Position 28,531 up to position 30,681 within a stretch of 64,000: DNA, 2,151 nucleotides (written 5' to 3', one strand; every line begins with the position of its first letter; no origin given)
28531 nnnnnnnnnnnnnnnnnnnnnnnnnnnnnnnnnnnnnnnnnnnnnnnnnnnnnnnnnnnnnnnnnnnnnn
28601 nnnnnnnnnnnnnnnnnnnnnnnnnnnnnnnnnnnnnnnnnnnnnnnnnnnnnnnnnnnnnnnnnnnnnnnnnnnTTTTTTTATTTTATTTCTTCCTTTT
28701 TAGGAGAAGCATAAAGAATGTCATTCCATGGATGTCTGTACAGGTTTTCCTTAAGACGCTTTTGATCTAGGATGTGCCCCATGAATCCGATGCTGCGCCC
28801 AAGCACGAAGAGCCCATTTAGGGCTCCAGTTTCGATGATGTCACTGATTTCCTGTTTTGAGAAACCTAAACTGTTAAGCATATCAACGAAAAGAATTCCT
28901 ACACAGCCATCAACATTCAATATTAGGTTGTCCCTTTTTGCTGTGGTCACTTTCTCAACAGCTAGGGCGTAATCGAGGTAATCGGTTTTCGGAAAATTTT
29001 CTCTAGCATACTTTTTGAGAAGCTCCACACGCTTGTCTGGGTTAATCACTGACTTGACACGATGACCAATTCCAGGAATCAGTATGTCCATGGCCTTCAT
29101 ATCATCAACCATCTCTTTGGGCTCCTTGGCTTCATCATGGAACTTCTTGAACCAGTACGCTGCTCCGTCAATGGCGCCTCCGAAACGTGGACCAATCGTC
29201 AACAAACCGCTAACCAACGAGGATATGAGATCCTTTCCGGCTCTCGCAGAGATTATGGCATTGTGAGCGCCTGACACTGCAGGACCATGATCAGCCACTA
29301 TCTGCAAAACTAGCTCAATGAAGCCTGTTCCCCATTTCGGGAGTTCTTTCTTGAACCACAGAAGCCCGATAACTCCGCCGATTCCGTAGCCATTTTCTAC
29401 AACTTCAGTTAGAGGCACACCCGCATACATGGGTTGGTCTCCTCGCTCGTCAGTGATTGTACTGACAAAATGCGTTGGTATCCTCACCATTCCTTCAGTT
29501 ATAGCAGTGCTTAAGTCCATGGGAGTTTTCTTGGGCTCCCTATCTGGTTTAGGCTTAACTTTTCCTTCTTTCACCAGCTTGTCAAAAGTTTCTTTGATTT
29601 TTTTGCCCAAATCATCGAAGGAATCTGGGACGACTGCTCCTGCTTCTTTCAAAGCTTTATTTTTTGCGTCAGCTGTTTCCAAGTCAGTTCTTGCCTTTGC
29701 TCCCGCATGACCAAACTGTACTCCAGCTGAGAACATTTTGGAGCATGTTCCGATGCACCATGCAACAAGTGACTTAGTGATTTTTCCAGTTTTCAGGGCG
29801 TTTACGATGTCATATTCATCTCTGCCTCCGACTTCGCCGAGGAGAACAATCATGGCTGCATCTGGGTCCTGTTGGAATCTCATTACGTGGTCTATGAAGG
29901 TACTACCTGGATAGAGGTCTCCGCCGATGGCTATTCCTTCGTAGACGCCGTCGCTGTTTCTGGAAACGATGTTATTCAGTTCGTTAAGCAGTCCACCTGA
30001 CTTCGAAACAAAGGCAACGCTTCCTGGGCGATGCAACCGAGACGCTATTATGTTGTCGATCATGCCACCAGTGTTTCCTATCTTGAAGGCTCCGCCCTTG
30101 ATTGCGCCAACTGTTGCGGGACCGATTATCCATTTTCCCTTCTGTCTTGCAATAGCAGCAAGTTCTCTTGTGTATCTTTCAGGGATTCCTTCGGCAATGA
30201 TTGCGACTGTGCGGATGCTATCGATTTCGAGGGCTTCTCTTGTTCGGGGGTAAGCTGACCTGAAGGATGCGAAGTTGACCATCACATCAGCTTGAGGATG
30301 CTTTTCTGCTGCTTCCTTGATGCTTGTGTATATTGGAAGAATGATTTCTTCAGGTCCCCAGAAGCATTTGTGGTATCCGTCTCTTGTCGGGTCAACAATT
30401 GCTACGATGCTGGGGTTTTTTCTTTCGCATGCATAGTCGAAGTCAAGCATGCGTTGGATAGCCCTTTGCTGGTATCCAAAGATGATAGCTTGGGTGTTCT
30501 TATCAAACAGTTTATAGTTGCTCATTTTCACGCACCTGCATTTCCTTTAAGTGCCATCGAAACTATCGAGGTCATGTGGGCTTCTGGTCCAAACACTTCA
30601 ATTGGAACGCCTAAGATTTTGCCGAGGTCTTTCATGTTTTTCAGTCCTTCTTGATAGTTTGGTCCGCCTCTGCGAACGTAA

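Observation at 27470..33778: ATP-citrate lyase module (acn-aclB-aclA-icd) in an archaeal genome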

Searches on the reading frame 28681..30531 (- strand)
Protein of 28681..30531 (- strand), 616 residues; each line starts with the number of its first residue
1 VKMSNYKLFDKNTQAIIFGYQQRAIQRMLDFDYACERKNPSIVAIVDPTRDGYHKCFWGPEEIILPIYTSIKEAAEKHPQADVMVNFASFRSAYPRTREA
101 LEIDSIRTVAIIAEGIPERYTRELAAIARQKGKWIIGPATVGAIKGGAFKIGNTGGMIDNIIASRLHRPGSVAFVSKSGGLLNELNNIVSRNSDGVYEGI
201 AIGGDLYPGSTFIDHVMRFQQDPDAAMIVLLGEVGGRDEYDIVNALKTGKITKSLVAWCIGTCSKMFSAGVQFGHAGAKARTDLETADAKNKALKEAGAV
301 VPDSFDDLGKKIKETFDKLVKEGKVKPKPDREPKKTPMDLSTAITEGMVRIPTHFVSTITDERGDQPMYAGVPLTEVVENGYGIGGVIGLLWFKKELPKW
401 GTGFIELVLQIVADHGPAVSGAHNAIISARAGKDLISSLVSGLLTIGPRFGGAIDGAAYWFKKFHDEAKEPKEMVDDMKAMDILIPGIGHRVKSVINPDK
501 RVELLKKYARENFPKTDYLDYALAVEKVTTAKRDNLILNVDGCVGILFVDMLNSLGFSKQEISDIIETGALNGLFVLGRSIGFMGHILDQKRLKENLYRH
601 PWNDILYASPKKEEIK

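Call 3: search_protein_families(library=pfam, proteins=[window:28681-30531:-])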
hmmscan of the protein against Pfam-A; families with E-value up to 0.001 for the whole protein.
window:28681-30531:- (616 aa): 4 families
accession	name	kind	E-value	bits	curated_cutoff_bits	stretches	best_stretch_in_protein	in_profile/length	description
PF00285.26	Citrate_synt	-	1.3e-21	77.5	27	1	405-599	170-355/357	Citrate synthase, C-terminal domain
PF00549.24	Ligase_CoA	-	1.7e-19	70.6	24.5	1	175-300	1-128/128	CoA-ligase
PF02629.25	CoA_binding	-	8.4e-07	30.1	22.3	1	10-115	1-97/97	CoA binding domain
PF13607.11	Succ_CoA_lig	-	0.00023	21.4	27.4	1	169-308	1-131/138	Succinyl-CoA ligase like flavodoxin domain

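Call 4: search_protein_families(library=ncbifam, proteins=[window:28681-30531:-])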
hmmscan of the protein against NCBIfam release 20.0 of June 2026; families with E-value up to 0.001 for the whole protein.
window:28681-30531:- (616 aa): 18 families
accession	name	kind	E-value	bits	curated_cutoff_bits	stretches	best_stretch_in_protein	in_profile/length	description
NF004230.0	PRK05678.1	equivalog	1.3e-41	142.7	336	1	9-316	5-288/291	succinate--CoA ligase subunit alpha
TIGR01019.1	sucCoAalpha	subfamily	6.6e-38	130.7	353.2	1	38-314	29-284/286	succinate--CoA ligase subunit alpha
NF004869.0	PRK06224.1-6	subfamily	1.8e-16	60.2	212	1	391-596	39-235/263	citryl-CoA lyase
NF004866.0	PRK06224.1-3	subfamily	4.7e-16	58.7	245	1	358-614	22-268/275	citryl-CoA lyase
NF004868.0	PRK06224.1-5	subfamily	4e-15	55.6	193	1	404-592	55-237/260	citryl-CoA lyase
NF004864.0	PRK06224.1-1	equivalog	2.8e-13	49.5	261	1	357-593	19-251/278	citryl-CoA lyase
TIGR01800.1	cit_synth_II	subfamily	9.3e-12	44.4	421.3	1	407-595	172-345/368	2-methylcitrate synthase/citrate synthase II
TIGR02717.1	AcCoA-syn-alpha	equivalog_domain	1.2e-10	40.7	567.15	1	66-309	53-281/447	acetate--CoA ligase alpha subunit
NF041157.1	Cit_synThplmales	equivalog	2.8e-10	39.9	590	1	408-599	176-357/377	citrate synthase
NF041301.1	Cit_synth_Halo_CitZ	equivalog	7.6e-10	38.3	550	1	407-590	182-352/379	citrate synthase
NF004867.0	PRK06224.1-4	equivalog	7.9e-08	31.7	409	1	405-592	58-235/261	citryl-CoA lyase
NF010640.0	PRK14037.1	subfamily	3.9e-07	29.3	504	1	409-614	177-370/377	citrate synthase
NF009005.0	PRK12350.1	subfamily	5.5e-07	29.1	332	1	409-594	165-338/366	citrate synthase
NF009006.1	PRK12351.1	equivalog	9.1e-07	27.6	550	1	404-592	177-351/376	bifunctional 2-methylcitrate synthase/citrate synthase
NF010639.0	PRK14036.1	equivalog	0.00018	20.3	502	1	424-590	195-351/379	citrate synthase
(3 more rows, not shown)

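Call 5: search_solved_structures(query=window:28681-30531:-, show_alignments=2)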
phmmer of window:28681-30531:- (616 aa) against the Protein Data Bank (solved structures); distinct sequences matched with E-value up to 0.001: 47.
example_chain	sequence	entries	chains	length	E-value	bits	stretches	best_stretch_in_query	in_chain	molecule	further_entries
6hxi_B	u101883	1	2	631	2.5e-253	845.3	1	3-615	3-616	Succinyl-CoA ligase (ADP-forming) subunit alpha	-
6znw_B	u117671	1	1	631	3.2e-252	841.6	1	3-615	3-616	Methanosaeta concilii ACLY-B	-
6o0h_A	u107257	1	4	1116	1.4e-244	816.4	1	6-612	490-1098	ATP-citrate synthase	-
9r90_A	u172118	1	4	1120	1.4e-244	816.4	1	7-612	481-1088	Isoform 2 of ATP-citrate synthase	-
6hxh_A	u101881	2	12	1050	1.6e-244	816.2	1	7-611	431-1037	ATP-citrate synthase,Human ATP citrate lyase | ATP-citrate synthase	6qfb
6poe_A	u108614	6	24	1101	1.8e-244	816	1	6-611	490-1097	ATP-citrate synthase | ACLY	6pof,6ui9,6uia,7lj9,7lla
6uuz_A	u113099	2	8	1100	2e-244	815.8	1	6-611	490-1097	ATP-citrate synthase | ATP citrate lyase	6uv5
6uuw_A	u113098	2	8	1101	4.8e-244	814.6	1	6-611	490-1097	ATP-citrate synthase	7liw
7rig_A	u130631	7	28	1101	2.4e-243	812.3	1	6-611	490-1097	ATP-citrate synthase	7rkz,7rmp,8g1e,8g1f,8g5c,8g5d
3mwe_B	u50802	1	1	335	2.2e-128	432.6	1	7-333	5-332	ATP-citrate synthase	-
3mwd_B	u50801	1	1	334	2.4e-128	432.5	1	7-332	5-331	ATP-citrate synthase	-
5tde_B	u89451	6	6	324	3.4e-127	428.7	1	7-323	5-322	ATP-citrate synthase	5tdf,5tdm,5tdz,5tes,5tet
5te1_A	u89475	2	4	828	3.8e-127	428.5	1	6-328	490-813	ATP-citrate synthase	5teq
3pff_A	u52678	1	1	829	4.1e-127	428.4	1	6-328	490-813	ATP-citrate synthase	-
6hxj_B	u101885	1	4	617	5.2e-121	408.3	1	8-609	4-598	ATP-citrate lyase alpha-subunit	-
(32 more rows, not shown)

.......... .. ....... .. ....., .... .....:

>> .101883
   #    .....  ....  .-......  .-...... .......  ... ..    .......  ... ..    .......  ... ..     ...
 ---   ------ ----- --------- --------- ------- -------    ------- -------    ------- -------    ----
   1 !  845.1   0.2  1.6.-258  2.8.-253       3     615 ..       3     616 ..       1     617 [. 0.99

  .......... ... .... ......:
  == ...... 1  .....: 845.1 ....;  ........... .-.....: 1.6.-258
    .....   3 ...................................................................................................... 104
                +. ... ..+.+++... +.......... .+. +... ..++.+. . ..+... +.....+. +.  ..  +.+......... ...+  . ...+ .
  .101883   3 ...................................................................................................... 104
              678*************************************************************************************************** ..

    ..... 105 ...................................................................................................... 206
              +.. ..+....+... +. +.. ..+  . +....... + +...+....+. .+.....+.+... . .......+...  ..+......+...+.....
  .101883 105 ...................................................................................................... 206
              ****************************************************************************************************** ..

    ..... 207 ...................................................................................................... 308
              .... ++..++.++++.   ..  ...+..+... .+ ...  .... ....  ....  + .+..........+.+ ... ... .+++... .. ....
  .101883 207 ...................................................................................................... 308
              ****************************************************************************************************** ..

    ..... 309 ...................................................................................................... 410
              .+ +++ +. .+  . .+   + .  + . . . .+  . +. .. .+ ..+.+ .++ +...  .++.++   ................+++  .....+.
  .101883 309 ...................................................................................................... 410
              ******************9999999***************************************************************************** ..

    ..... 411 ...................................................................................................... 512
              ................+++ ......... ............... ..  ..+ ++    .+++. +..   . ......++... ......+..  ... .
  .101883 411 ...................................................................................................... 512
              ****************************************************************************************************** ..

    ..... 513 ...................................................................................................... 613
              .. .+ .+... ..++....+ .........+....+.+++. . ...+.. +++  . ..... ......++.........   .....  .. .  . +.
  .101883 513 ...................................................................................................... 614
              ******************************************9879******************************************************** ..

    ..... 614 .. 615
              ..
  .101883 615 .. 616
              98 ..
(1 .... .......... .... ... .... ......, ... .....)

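Call 10: find_related_loci(query=window:28681-30531:-, collection=genome_contigs, flank=10000)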
Query window:28681-30531:- (616 aa) in genome_contigs; peptide patterns used: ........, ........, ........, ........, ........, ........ (x = any residue, [..] = any of these).
140 stretches matched a pattern; 29 encode a relative of the query (tblastn E <= 1e-3); 29 distinct loci.
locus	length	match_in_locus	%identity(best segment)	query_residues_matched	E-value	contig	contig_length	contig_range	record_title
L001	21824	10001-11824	95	3-610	0e+0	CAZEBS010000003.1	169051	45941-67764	MAG TPA_asm: uncultured Candidatus Bathyarchaeia archaeon isolate SRP323688_co1_125 genome assembly, contig: NODE_166_le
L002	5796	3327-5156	90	3-612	0e+0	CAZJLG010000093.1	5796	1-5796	MAG TPA_asm: uncultured Candidatus Bathyarchaeia archaeon isolate binchicken_co150_774 genome assembly, contig: NODE_400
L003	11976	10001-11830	86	1-610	0e+0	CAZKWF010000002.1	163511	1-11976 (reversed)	MAG TPA_asm: uncultured Candidatus Bathyarchaeia archaeon isolate binchicken_co294_181 genome assembly, contig: NODE_158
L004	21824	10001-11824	86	2-610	0e+0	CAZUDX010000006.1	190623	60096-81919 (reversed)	MAG TPA_asm: uncultured Candidatus Bathyarchaeia archaeon isolate SRP323688_co1_173 genome assembly, contig: NODE_135_le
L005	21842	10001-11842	85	3-616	0e+0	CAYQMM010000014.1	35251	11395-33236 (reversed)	MAG TPA_asm: uncultured Candidatus Bathyarchaeia archaeon isolate binchicken_co178_122 genome assembly, contig: NODE_183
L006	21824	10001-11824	86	3-610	0e+0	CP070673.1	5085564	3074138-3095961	MAG: Deltaproteobacteria bacterium isolate bin73 chromosome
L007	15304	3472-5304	84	3-613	0e+0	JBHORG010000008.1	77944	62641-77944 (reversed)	Thermoproteota archaeon isolate SAG AM-311-L02 NODE_8_length_77944_cov_28.722451, whole genome shotgun sequence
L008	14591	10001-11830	84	1-610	0e+0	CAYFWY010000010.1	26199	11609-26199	MAG TPA_asm: uncultured Candidatus Bathyarchaeia archaeon isolate ERP108616_co2_35 genome assembly, contig: NODE_2462_le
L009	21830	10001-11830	83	1-610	0e+0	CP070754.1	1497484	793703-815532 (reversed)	MAG: Candidatus Bathyarchaeota archaeon isolate bin30 chromosome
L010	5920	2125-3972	84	1-616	0e+0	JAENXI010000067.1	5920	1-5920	MAG: Candidatus Bathyarchaeota archaeon isolate 14_8_m_bin19 NODE_67_length_5920_cov_25.088608, whole genome shotgun seq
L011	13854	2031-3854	83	3-610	0e+0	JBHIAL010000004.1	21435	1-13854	MAG: bacterium isolate K_2_bin.77 NODE_1043_length_21435_cov_10.730122, whole genome shotgun sequence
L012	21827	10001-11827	85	3-610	0e+0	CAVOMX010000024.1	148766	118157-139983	MAG: Candidatus Bathyarchaeota archaeon isolate MFD09779.bin.2.126 genome assembly, contig: contig_9892, whole genome sh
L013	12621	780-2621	84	3-616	0e+0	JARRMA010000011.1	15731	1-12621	MAG: Candidatus Bathyarchaeota archaeon isolate Spart_086_MAG scaffold_3532, whole genome shotgun sequence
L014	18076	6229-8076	68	2-616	0e+0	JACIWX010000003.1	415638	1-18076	MAG: Chloroflexota bacterium isolate MAG-37 Chloroflexota_E3_bin22_Scaffold_3, whole genome shotgun sequence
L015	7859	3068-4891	64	1-607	0e+0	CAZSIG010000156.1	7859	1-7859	MAG TPA_asm: uncultured Anaerolineales bacterium isolate binchicken_co15_120 genome assembly, contig: NODE_7738_length_7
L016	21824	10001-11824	61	5-611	0e+0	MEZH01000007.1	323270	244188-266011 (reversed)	MAG: Candidatus Bathyarchaeota archaeon RBG_16_48_13 RBG_16_scaffold_38, whole genome shotgun sequence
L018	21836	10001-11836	58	3-614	0e+0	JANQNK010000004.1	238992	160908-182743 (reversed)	MAG: Thermoplasmatota archaeon isolate PL23a_bin.111 k99_31952, whole genome shotgun sequence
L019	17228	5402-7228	59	7-615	0e+0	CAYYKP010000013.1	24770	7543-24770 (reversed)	MAG TPA_asm: uncultured Caldisericales bacterium isolate binchicken_co164_39 genome assembly, contig: NODE_240_length_24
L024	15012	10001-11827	70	6-614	0e+0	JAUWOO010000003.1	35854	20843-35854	MAG: Thermoplasmatota archaeon isolate CSMAG_2452 CSMAG_2452_k141_1166795_length_35854_cov_12.9852, whole genome shotgun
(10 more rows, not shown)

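Call 60: search_protein_families(library=pfam, proteins=[L006:7131-8318:-, L006:8471-8992:-, L006:12777-13208:-, L006:13432-14280:-, L006:3452-5572:-, L006:16254-17438:-, L006:18698-19969:+, L014:12781-13698:+, L014:15131-16987:+, L014:9468-10247:-])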
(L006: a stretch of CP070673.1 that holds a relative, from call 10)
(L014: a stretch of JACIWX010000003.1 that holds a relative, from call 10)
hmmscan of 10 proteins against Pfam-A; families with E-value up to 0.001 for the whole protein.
L006:7131-8318:- (395 aa): 8 families
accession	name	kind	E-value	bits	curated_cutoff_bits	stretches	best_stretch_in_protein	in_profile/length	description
PF01266.30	DAO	-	3.1e-71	241.2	27.9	1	7-372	1-352/353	FAD dependent oxidoreductase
PF12831.13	FAD_oxidored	-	6.3e-10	39.3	27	1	7-200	1-140/416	FAD dependent oxidoreductase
PF13450.12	NAD_binding_8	-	1.4e-09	38.5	21.9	1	10-50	1-42/68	NAD(P)-binding Rossmann-like domain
PF07992.20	Pyr_redox_2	-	1.4e-09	38.3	26.1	0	8-39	145-176/291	Pyridine nucleotide-disulphide oxidoreductase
PF00890.30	FAD_binding_2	-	9.9e-07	28.7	20.4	1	7-208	1-206/414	FAD binding domain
PF00070.33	Pyr_redox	-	1.4e-06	29.2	22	1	8-37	2-31/82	Pyridine nucleotide-disulphide oxidoreductase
PF01134.28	GIDA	-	1.6e-06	27.9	22.1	0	7-37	1-31/391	Glucose inhibited division protein A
PF03486.20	HI0933_like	-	0.00014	21.9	50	0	157-207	116-166/244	HI0933-like protein Rossmann domain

L006:8471-8992:- (173 aa): 9 families
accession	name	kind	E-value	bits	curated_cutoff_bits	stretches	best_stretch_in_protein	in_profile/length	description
PF12838.12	Fer4_7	-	3e-07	31.2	27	1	48-91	4-51/52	4Fe-4S dicluster domain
PF00037.32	Fer4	-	4e-07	30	21.1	1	71-93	1-23/24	4Fe-4S binding domain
PF12837.12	Fer4_6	-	7.8e-06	26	25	1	75-93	6-24/24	4Fe-4S binding domain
PF25160.1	LdpA_Fe-S-bd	-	9.8e-06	25.7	27.6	1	50-95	7-45/49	LdpA Fe-S cluster-binding domain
PF13187.11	Fer4_9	-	0.00016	22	27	1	49-93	5-52/52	4Fe-4S dicluster domain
PF12800.12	Fer4_4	-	0.00026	21.5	24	1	75-89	1-15/17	4Fe-4S binding domain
PF13484.11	Fer4_16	-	0.00039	21.6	30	0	78-96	2-20/66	4Fe-4S double cluster binding domain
PF14697.11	Fer4_21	-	0.00075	20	35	0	46-93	8-57/59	4Fe-4S dicluster domain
PF13237.11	Fer4_10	-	0.0008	19.7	25.5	0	47-89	10-53/53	4Fe-4S dicluster domain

L006:12777-13208:- (143 aa): 0 families

L006:13432-14280:- (282 aa): 2 families
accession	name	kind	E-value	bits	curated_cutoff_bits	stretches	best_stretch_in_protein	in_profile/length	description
PF00753.33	Lactamase_B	-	1e-09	39.1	22.7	1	27-133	5-97/196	Metallo-beta-lactamase superfamily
PF12706.13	Lactamase_B_2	-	2.4e-06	27.7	27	1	41-97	4-65/200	Beta-lactamase superfamily domain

L006:3452-5572:- (706 aa): 23 families
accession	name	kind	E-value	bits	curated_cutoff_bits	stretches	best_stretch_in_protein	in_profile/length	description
PF07992.20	Pyr_redox_2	-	2.6e-25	89.9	26.1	1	130-390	2-249/291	Pyridine nucleotide-disulphide oxidoreductase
PF13510.11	Fer2_4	-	1.4e-22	80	22.8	1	28-105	2-79/82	2Fe-2S iron-sulfur cluster binding domain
PF04324.20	Fer2_BFD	-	3.8e-12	46.8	26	1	620-670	1-48/50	BFD-like [2Fe-2S] binding domain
PF12831.13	FAD_oxidored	-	4.7e-12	46.4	27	1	130-171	1-42/416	FAD dependent oxidoreductase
PF13450.12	NAD_binding_8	-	2.6e-10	40.9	21.9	1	133-166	1-34/68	NAD(P)-binding Rossmann-like domain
PF00890.30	FAD_binding_2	-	1.7e-09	37.8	20.4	1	130-168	1-39/414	FAD binding domain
PF03486.20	HI0933_like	-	3.2e-09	37.1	50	1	130-169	2-41/244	HI0933-like protein Rossmann domain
PF01494.25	FAD_binding_3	-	2.5e-08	34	22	1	129-160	2-33/349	FAD binding domain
PF01946.23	Thi4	-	3.7e-08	33.3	26.2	1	125-168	14-58/235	Thi4 family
PF00070.33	Pyr_redox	-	1.1e-07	32.7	22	0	279-350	1-79/82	Pyridine nucleotide-disulphide oxidoreductase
PF12838.12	Fer4_7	-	3.3e-07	31.1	27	2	474-518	4-51/52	4Fe-4S dicluster domain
PF01266.30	DAO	-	3.5e-07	30.5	27.9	1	130-165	1-37/353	FAD dependent oxidoreductase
PF13738.12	Pyr_redox_3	-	1.8e-06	27.8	30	1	132-164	1-33/305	Pyridine nucleotide-disulphide oxidoreductase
PF01134.28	GIDA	-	6.6e-06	25.9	22.1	1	130-159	1-31/391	Glucose inhibited division protein A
PF14697.11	Fer4_21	-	2.2e-05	24.9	35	1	473-521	9-58/59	4Fe-4S dicluster domain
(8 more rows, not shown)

L006:16254-17438:- (394 aa): 7 families
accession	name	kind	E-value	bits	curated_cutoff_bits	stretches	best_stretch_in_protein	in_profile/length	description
PF12838.12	Fer4_7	-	3e-09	37.6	27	1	267-326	2-51/52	4Fe-4S dicluster domain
PF13484.11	Fer4_16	-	7.5e-09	36.7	30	1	267-326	2-66/66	4Fe-4S double cluster binding domain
PF00037.32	Fer4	-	6.8e-07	29.3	21.1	1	265-283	6-24/24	4Fe-4S binding domain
PF12837.12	Fer4_6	-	3.3e-06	27.2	25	1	265-282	7-24/24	4Fe-4S binding domain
PF13183.11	Fer4_8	-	0.00015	22.7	27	0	267-280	54-67/68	4Fe-4S dicluster domain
PF12798.12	Fer4_3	-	0.00031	21.8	27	0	267-281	1-15/15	4Fe-4S binding domain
PF13237.11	Fer4_10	-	0.00063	20.1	25.5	0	265-324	7-53/53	4Fe-4S dicluster domain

L006:18698-19969:+ (423 aa): 3 families
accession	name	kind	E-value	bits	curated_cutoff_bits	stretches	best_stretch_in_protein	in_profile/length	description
PF17768.7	RecJ_OB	-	2.7e-27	95.4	27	1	312-414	1-107/107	RecJ OB domain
PF02272.25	DHHA1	-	7.2e-12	46.1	25.9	1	207-298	5-101/102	DHHA1 domain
PF01368.27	DHH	-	3.8e-07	30.9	28.1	1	3-84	60-125/125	DHH family, N-terminal domain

L014:12781-13698:+ (305 aa): 1 family
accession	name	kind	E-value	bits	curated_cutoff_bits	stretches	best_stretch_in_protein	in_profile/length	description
PF00152.25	tRNA-synt_2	-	6.7e-51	173.6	25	1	4-301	14-305/308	tRNA synthetases class II (D, K and N)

L014:15131-16987:+ (618 aa): 11 families
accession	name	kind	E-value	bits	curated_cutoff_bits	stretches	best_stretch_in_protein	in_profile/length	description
PF01135.25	PCMT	-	3.6e-68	229.9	20.3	1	413-613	4-207/210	Protein-L-isoaspartate(D-aspartate) O-methyltransferase (PCMT)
PF13437.12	HlyD_3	-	2.4e-24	86.6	22.2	1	273-375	2-106/106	HlyD family secretion protein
PF16576.10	HlyD_D23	-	2e-20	73.4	30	1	232-378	77-214/214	Barrel-sandwich domain of CusB or HlyD membrane-fusion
PF00398.26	RrnaAD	-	3.1e-08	33.5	24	1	478-569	26-119/263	Ribosomal RNA adenine dimethylase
PF13533.13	Biotin_lipoyl_2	-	3e-07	30.5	29.8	0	67-93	6-32/32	Biotin-lipoyl like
PF13847.12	Methyltransf_31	-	9.1e-07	29.1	27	1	481-575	2-107/145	Methyltransferase domain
PF13649.12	Methyltransf_25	-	1.1e-06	29.7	27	1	486-567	1-83/97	Methyltransferase domain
PF00364.28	Biotin_lipoyl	-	2e-05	24.7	22.1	0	271-300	43-72/73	Biotin-requiring enzyme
PF02353.26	CMAS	-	3.9e-05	23.5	27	1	472-561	52-140/273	Mycolic acid cyclopropane synthetase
PF13489.12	Methyltransf_23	-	6e-05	23.3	27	1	477-566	16-99/164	Methyltransferase domain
PF08241.18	Methyltransf_11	-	0.00043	21.3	21.2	0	487-563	1-75/95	Methyltransferase domain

L014:9468-10247:- (259 aa): 1 family
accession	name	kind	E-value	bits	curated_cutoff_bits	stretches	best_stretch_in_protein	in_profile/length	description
PF01476.26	LysM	-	1.2e-12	48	20.9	1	86-128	1-42/43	LysM domain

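Call 63: list_cluster_members(proteins=[P0001, window:28681-30531:-])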
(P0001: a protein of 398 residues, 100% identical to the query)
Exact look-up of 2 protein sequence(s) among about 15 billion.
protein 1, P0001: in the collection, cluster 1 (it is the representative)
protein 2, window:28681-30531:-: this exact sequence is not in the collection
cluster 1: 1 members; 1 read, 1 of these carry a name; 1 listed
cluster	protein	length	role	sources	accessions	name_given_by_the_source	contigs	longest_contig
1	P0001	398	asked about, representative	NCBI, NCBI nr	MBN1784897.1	MAG: isocitrate/isopropylmalate dehydrogenase family protein [Candidatus Bathyarchaeota ... | isocitrate/isopropylmalate dehydrogenase family protein [Candidatus Bathyarchaeum sp.]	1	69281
